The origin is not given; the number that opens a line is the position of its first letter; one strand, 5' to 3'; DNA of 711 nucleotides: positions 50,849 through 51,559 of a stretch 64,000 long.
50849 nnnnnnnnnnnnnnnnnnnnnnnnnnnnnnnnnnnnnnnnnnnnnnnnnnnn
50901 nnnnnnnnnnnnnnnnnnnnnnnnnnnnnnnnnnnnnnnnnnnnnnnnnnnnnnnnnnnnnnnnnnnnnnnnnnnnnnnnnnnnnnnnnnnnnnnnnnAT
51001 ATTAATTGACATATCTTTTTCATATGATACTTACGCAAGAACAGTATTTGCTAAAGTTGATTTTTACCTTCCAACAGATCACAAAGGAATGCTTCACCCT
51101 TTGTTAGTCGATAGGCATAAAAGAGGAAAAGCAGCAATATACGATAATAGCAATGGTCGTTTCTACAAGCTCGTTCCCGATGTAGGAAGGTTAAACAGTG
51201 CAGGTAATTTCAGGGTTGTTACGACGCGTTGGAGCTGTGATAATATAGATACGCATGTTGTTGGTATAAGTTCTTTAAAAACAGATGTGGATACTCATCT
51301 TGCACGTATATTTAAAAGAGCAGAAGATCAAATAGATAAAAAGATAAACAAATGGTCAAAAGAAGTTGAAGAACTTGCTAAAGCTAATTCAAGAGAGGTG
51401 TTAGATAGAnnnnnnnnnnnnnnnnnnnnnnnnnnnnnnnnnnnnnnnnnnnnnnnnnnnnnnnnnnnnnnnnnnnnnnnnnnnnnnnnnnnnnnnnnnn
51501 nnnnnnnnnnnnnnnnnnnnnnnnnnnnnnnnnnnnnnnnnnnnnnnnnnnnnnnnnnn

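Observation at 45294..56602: Second array of about 12 paralogs built from a repeated ~60-aa '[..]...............' hairpin module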

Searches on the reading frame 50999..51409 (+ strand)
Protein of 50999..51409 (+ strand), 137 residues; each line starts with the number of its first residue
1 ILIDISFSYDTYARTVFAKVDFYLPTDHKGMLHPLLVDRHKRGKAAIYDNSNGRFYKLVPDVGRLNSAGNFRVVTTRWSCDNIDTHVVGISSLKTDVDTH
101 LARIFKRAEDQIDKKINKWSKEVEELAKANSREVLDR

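Call 29: predict_structure(alignment_id=A1)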
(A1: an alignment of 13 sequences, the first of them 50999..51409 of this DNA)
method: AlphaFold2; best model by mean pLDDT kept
length: 137 residues; sequences in the alignment: 13
mean_pLDDT: 79.9   pTM: 0.73
mean pLDDT of the five models: 79.9, 78.3, 78.0, 76.2, 76.0
residues with pLDDT >= 90: 39; 70-90: 64; 50-70: 30; < 50: 4
segments of 3 or more residues with pLDDT < 50: none
pLDDT, mean of each block of 10 residues (from residue 1): 91 85 93 84 61 70 92 88 54 62 86 89 87 76
secondary structure, 60 per line:
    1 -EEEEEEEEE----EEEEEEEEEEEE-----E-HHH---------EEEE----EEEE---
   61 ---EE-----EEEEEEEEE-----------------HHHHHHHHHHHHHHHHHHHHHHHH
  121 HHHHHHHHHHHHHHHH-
elements in order: E2-10 E15-26 E46-49 E54-57 E71-79 H97-136

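Call 31: search_protein_representatives(alignment_id=A1)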
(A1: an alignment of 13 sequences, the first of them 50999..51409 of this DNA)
Query: 13 sequences, 110 profile positions. Proteins with E-value up to 0.001 (for the whole library): 39; up to 1e-10: 10; up to 1e-30: 1. The best 39 are listed.
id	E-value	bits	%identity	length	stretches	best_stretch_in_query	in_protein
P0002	4.3e-42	159.0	-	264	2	1-109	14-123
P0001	2.7e-30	121.0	-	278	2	1-109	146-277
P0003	2.4e-21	92.3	-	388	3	10-103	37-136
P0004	8.3e-21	90.5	-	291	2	1-107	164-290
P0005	3.0e-19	85.5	-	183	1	10-106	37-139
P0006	1.3e-17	80.3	-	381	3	4-108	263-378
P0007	2.2e-15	73.0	-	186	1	1-107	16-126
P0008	4.6e-15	72.0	-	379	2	2-109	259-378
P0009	1.0e-13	67.7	-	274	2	2-108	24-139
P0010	4.3e-13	65.7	-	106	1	1-74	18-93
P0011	3.2e-10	56.4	-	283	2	1-108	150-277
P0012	4.8e-10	55.9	-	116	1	1-106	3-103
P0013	8.2e-10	55.1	-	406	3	1-101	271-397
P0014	8.8e-09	51.8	-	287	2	8-108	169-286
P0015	1.5e-08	51.0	-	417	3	16-95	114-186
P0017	2.4e-07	47.2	-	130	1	1-107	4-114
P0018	2.4e-07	47.2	-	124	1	1-107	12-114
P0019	2.8e-07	46.9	-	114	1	3-104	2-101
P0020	3.4e-07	46.7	-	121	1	1-106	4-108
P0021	1.3e-06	44.9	-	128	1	18-107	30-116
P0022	4.1e-06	43.2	-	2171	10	58-101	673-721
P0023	5.1e-06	42.9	-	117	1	1-104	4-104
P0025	9.3e-06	42.1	-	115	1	1-106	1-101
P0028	5.2e-05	39.7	-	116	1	3-107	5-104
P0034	4.5e-04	36.7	-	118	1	16-108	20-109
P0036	6.4e-04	36.1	-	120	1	4-107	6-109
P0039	8.8e-04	35.7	-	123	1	1-106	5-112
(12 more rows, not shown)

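Call 33: search_protein_families(library=pfam, proteins=[P0012, P0017, P0018, P0019, P0020, P0023, P0025, P0028, P0036, P0039], max_evalue=0.1)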
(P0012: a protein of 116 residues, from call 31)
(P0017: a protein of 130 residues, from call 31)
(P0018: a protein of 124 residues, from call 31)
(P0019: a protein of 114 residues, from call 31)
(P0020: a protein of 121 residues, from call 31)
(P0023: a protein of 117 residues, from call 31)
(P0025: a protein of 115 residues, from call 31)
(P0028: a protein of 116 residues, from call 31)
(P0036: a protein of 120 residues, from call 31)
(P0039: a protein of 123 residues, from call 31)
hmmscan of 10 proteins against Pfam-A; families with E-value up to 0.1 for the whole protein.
P0012 (116 aa): 0 families

P0017 (130 aa): 4 families
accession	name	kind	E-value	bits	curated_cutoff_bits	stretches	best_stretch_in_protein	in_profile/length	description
PF03480.18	DctP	-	0.02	14.7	23.4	1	73-122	206-255/286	Bacterial extracellular solute-binding protein, family 7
PF09568.16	RE_MjaI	-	0.06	13.6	22.7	1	55-110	24-76/164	MjaI restriction endonuclease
PF17770.6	RNase_J_C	-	0.07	14.6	23.8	1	78-125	40-86/102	Ribonuclease J C-terminal domain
PF12732.12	YtxH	-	0.078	13.9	37.5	0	85-102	54-71/71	YtxH-like protein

P0018 (124 aa): 1 family
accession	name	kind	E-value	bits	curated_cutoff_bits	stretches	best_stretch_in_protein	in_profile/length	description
PF08702.15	Fib_alpha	-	0.0091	16.6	29.9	1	81-123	88-129/143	Fibrinogen alpha/beta chain family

P0019 (114 aa): 0 families

P0020 (121 aa): 0 families

P0023 (117 aa): 5 families
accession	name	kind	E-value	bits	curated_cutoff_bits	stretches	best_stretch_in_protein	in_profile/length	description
PF21008.3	AIF-1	-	0.0016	19.2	50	1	35-115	36-114/140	Allograft inflammatory factor 1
PF05597.16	Phasin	-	0.043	14.3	28.8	1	41-86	82-124/126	Poly(hydroxyalcanoate) granule associated protein (phasin)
PF17021.10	Mei5_like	-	0.049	14.1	32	1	58-108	52-103/118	Putative double-strand recombination repair-like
PF00831.28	Ribosomal_L29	-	0.064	13.7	24.5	0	71-86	3-18/57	Ribosomal L29 protein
PF21118.2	DosC_2nd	-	0.072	13.7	31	1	52-107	35-91/110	DosC CZB-like middle domain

P0025 (115 aa): 1 family
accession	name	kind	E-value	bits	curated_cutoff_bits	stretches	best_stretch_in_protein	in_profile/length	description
PF03416.26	Peptidase_C54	-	0.051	13.5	25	1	20-112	76-165/276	Peptidase C54 catalytic domain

P0028 (116 aa): 2 families
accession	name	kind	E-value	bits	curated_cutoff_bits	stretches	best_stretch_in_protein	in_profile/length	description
PF19498.4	DUF6033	-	0.0069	16.7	25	1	59-103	155-197/205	Protein of unknown function (DUF6033)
PF09709.15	Cas_Csd1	-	0.047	12.8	27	1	10-97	222-306/559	CRISPR-associated protein (Cas_Csd1)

P0036 (120 aa): 0 families

P0039 (123 aa): 2 families
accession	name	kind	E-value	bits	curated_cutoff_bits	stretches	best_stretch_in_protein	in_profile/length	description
PF17011.10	DUF5093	-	0.0051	17.5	27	1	75-116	63-108/131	Domain of unknown function (DUF5093)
PF09523.15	DUF2390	-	0.016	16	25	0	76-112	45-81/106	Protein of unknown function (DUF2390)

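Call 36: find_homologous_proteins(query=A2, max_evalue=0.001)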
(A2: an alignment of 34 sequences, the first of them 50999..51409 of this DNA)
Query A2 (34 sequences) (137 aa, profile of the alignment): 7 proteins with E <= 0.001 among 3212 candidates.
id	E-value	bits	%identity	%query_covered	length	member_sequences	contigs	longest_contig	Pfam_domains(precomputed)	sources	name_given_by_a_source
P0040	9.9e-38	147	29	25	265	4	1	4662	-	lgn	-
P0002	2.3e-34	136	26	82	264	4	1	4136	-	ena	-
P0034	8.3e-27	112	53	12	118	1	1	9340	-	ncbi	-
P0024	1.8e-26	110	-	-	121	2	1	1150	-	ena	-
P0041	3.9e-25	106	95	100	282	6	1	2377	-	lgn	-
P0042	6.3e-23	99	20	77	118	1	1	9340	-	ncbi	-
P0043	3.8e-22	97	-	-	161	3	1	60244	-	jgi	-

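Call 37: find_encoding_contigs(protein=P0034, flank=10000, max_places=5)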
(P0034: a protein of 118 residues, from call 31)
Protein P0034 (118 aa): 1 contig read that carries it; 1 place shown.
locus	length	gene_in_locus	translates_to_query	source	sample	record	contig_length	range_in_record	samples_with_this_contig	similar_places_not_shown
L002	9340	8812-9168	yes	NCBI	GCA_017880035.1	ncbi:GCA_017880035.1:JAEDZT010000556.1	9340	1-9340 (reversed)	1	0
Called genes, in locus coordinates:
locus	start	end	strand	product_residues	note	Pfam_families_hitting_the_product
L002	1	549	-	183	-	?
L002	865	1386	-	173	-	-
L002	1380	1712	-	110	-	-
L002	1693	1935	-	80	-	-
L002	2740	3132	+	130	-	-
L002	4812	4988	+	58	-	-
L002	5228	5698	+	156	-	-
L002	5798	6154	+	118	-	-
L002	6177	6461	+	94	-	-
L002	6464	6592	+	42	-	-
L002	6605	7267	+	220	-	-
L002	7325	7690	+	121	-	PF27247:MJ1673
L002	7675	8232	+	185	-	-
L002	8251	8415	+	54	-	-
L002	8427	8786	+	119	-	-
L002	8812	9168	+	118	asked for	-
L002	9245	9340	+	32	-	?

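Call 38: find_encoding_contigs(protein=P0043, flank=10000, max_places=5)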
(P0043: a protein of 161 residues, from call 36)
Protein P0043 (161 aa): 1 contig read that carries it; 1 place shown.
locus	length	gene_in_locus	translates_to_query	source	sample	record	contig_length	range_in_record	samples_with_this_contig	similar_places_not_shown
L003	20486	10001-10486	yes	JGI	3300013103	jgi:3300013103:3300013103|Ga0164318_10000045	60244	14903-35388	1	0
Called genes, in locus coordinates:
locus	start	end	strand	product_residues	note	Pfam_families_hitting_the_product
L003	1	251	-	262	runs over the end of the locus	PF01751:Toprim, PF13155:Toprim_2, PF13662:Toprim_4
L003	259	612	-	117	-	-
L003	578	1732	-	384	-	PF03796:DnaB_C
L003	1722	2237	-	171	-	-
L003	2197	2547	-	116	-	-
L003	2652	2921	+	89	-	-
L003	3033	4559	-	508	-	PF13401:AAA_22 (faint), PF00004:AAA, PF17862:AAA_lid_3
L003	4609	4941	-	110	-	PF08960:STIV_B116-like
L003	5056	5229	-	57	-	PF11211:DUF2997 (weak)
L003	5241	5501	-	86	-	-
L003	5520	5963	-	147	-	-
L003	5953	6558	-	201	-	-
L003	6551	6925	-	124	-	-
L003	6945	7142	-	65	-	-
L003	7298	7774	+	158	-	PF03592:Terminase_2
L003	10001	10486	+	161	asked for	-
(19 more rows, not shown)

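Call 54: search_protein_families(library=padloc, proteins=[P0021], max_evalue=0.1)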
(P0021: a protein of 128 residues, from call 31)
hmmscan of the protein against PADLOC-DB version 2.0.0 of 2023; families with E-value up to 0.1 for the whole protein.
P0021 (128 aa): 1 family
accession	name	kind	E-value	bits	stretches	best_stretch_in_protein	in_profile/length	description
PDLC01542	Cas8b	-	0.0043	14.1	1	55-110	28-82/574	CAS-I-B; effector_LS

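Call 55: search_protein_families(library=ncbifam, proteins=[P0021], max_evalue=0.1)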
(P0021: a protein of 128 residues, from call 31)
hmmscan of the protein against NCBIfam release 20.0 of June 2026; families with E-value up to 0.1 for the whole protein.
P0021 (128 aa): 0 families

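Call 57: search_solved_structures(query=A2, max_evalue=10)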
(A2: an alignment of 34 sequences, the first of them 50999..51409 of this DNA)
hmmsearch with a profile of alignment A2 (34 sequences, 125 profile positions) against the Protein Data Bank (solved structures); distinct sequences matched with E-value up to 10: 32.
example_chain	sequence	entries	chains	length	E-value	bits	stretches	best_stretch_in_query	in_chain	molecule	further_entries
8ek4_A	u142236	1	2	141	0.05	16.9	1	67-103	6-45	Ice-binding protein TIP-99a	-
4yxm_A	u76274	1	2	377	0.17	15.1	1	48-108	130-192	DNA integrity scanning protein DisA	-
3c1y_A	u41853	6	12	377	0.18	15.1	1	48-108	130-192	DNA integrity scanning protein disA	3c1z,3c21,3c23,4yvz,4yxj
5cn0_A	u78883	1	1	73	0.18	15.1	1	74-98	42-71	Envelope glycoprotein,AP2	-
5mfi_A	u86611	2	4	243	0.21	14.8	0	81-113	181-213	YIII(Dq.V2)4CqI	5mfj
5mfb_A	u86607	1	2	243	0.26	14.6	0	81-113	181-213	YIII(Dq)4CqI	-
1ny9_A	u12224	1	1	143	0.31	14.3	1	50-93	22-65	Transcriptional activator tipA-S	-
2mbz_A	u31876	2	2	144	0.31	14.3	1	50-93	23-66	HTH-type transcriptional activator TipA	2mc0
5wp3_B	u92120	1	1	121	0.57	13.4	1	71-109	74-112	EB22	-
5j2l_B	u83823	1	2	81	1.1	12.5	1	64-122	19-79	protein design 2L4HC2_11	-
7jh5_A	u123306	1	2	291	1.4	12.2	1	50-112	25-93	Co-LOCKR: de novo designed protein switch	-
5cmz_B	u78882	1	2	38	1.4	12.2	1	74-99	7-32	Artificial HIV entry inhibitor AP3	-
3h32_A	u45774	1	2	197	1.7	11.9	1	55-109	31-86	Fibrinogen alpha chain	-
4d4e_A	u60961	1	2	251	1.8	11.8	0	80-112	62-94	ARMADILLO REPEAT PROTEIN ARM00016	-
9ukw_A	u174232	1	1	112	2.4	11.4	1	82-118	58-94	A339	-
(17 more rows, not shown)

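Call 64: fold_search(model_id=the predicted structure, library=viral)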
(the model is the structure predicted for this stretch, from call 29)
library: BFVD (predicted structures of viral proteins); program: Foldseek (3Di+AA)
matches with E <= 10: 510; with E <= 0.001: 0
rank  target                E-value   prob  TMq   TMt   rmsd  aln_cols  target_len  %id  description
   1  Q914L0                1.2e-01  0.60  0.29  0.39   9.0       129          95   12  Uncharacterized protein 20 [Sulfolobus islandicus filamentous virus (isolate Iceland/Hveragerdi)]
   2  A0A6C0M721            1.5e-01  0.16  0.26  0.18  12.8       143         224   11  VP4 (Fragment) [Porcine rotavirus C]
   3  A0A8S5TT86            3.2e-01  0.33  0.26  0.25   7.9        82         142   13  Uncharacterized protein [Siphoviridae sp. ctzm5103]
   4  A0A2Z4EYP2            3.2e-01  0.07  0.15  0.09  18.9       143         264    9  (no name in the UniProt tables at hand)
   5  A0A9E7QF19            3.4e-01  0.60  0.26  0.37   5.6        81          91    7  (no name in the UniProt tables at hand)
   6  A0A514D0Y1            4.4e-01  0.35  0.25  0.33  12.6       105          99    6  Capsid protein (Fragment) [Leviviridae sp.]
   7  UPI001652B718         4.4e-01  0.21  0.30  0.32  11.1       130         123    9  (no name look-up for this kind of identifier)
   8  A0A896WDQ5            4.4e-01  0.12  0.21  0.29  14.9       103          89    7  (no name in the UniProt tables at hand)
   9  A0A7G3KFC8            4.6e-01  0.20  0.23  0.31  10.0        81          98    6  Uncharacterized protein [Enterobacter phage vB_EhoM-IME523]
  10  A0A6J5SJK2            4.9e-01  0.20  0.23  0.26  14.4       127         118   11  Uncharacterized protein [uncultured Caudovirales phage]
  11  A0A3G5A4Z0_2          6.3e-01  0.21  0.15  0.03   3.6        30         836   13  Histidine kinase-like ATPase (Fragment) [Homavirus sp.]
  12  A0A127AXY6            6.3e-01  0.14  0.26  0.27   9.9        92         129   15  Uncharacterized protein [Bacillus phage SP-15]
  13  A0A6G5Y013            6.7e-01  0.03  0.14  0.12  17.2       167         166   11  (no name in the UniProt tables at hand)
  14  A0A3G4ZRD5            7.1e-01  0.11  0.22  0.22  16.2       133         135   11  Transmembrane protein [Terrestrivirus sp.]
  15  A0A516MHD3            7.1e-01  0.08  0.17  0.24  11.5        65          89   15  (no name in the UniProt tables at hand)
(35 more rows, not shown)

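Call 81: find_encoding_contigs(protein=P0041, flank=5000, max_places=3)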
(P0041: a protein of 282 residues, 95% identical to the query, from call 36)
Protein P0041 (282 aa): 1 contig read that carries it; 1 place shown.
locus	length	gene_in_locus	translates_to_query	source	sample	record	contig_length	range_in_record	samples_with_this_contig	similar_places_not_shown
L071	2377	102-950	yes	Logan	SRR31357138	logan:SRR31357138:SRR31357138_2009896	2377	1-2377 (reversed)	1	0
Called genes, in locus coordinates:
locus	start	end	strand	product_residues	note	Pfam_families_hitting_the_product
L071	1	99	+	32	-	?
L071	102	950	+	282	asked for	-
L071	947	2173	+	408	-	-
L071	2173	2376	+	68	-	?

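Call 82: find_encoding_contigs(protein=P0002, flank=5000, max_places=3)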
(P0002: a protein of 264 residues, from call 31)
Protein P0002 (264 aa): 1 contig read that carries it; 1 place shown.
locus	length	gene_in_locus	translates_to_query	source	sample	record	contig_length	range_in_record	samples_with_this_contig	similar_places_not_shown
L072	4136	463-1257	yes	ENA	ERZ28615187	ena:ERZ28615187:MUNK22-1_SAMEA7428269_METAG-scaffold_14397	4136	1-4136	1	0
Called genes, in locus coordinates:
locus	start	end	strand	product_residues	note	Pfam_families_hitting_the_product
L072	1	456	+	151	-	?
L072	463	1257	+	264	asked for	-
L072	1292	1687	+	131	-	-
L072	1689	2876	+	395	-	-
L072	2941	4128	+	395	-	-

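Call 84: find_encoding_contigs(protein=P0013, flank=10000, max_places=3)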
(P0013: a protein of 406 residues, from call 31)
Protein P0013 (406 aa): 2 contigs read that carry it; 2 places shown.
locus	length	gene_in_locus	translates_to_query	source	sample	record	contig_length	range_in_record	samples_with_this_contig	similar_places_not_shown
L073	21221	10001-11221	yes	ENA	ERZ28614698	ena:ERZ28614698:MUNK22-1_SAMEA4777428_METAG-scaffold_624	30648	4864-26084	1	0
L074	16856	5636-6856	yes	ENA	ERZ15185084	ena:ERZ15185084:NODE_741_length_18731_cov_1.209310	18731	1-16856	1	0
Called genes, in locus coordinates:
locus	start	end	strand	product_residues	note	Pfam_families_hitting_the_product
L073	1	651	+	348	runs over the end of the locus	-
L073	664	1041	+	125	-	PF08960:STIV_B116-like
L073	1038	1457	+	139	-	-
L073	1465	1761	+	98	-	-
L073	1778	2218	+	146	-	-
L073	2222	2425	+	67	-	-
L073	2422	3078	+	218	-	-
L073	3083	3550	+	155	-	-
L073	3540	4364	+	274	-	-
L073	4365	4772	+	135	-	-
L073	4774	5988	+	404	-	-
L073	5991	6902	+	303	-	-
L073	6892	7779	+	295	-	-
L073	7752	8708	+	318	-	-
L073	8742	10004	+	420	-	-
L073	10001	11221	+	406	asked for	-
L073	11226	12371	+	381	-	-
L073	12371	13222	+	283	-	-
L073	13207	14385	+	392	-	-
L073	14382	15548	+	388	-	-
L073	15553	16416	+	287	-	-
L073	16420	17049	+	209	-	PF02223:Thymidylate_kin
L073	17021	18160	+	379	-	-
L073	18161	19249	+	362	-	-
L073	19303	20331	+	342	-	PF02163:Peptidase_M50, PF00595:PDZ (weak), PF13180:PDZ_2, PF17820:PDZ_6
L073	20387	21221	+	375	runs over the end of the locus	PF00712:DNA_pol3_beta, PF02767:DNA_pol3_beta_2, PF02768:DNA_pol3_beta_3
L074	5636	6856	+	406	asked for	-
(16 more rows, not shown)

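Call 91: find_encoding_contigs(protein=P0015, flank=8000, max_places=3)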
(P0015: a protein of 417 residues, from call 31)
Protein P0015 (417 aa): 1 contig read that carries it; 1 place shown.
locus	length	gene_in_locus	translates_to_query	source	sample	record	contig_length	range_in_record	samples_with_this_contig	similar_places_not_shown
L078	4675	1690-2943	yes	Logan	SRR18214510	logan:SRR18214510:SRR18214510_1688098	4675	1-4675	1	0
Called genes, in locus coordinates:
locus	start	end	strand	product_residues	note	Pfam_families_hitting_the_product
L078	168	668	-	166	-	-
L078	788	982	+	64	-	-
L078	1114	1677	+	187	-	PF01467:CTP_transf_like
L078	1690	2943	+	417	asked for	-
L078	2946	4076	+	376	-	-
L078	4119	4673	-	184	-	?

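Call 92: find_encoding_contigs(protein=P0021, flank=8000, max_places=4)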
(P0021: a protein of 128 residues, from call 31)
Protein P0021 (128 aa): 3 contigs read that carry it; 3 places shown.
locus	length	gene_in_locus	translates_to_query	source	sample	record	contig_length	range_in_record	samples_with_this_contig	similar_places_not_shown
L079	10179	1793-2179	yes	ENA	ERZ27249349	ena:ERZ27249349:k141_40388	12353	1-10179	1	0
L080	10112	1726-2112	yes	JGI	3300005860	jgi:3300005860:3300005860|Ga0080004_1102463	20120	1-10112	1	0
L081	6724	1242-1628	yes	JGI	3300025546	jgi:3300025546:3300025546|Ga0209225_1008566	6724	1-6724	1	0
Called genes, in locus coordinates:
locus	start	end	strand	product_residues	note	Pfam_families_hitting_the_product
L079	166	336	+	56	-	-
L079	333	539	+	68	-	-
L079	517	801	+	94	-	-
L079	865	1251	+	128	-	-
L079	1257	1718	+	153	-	-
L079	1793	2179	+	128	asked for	-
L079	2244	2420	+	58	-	PF23204:KIF21A_2nd (weak)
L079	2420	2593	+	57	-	PF04014:MazE_antitoxin (weak)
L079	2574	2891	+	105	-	-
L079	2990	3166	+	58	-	-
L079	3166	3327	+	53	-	-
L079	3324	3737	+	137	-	-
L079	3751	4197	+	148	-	-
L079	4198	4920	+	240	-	-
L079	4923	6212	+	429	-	PF01520:Amidase_3 (faint)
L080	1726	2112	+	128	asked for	-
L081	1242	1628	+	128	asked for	-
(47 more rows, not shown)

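Call 93: search_dna_similar(query=P0021, collection=phages, mode=protein, max_evalue=0.01)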
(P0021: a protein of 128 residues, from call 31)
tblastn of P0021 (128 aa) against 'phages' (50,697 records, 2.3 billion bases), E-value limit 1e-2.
No match.

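Call 94: search_dna_similar(query=P0012, collection=phages, mode=protein, max_evalue=0.01)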
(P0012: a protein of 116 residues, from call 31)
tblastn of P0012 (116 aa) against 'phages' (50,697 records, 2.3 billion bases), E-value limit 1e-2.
No match.
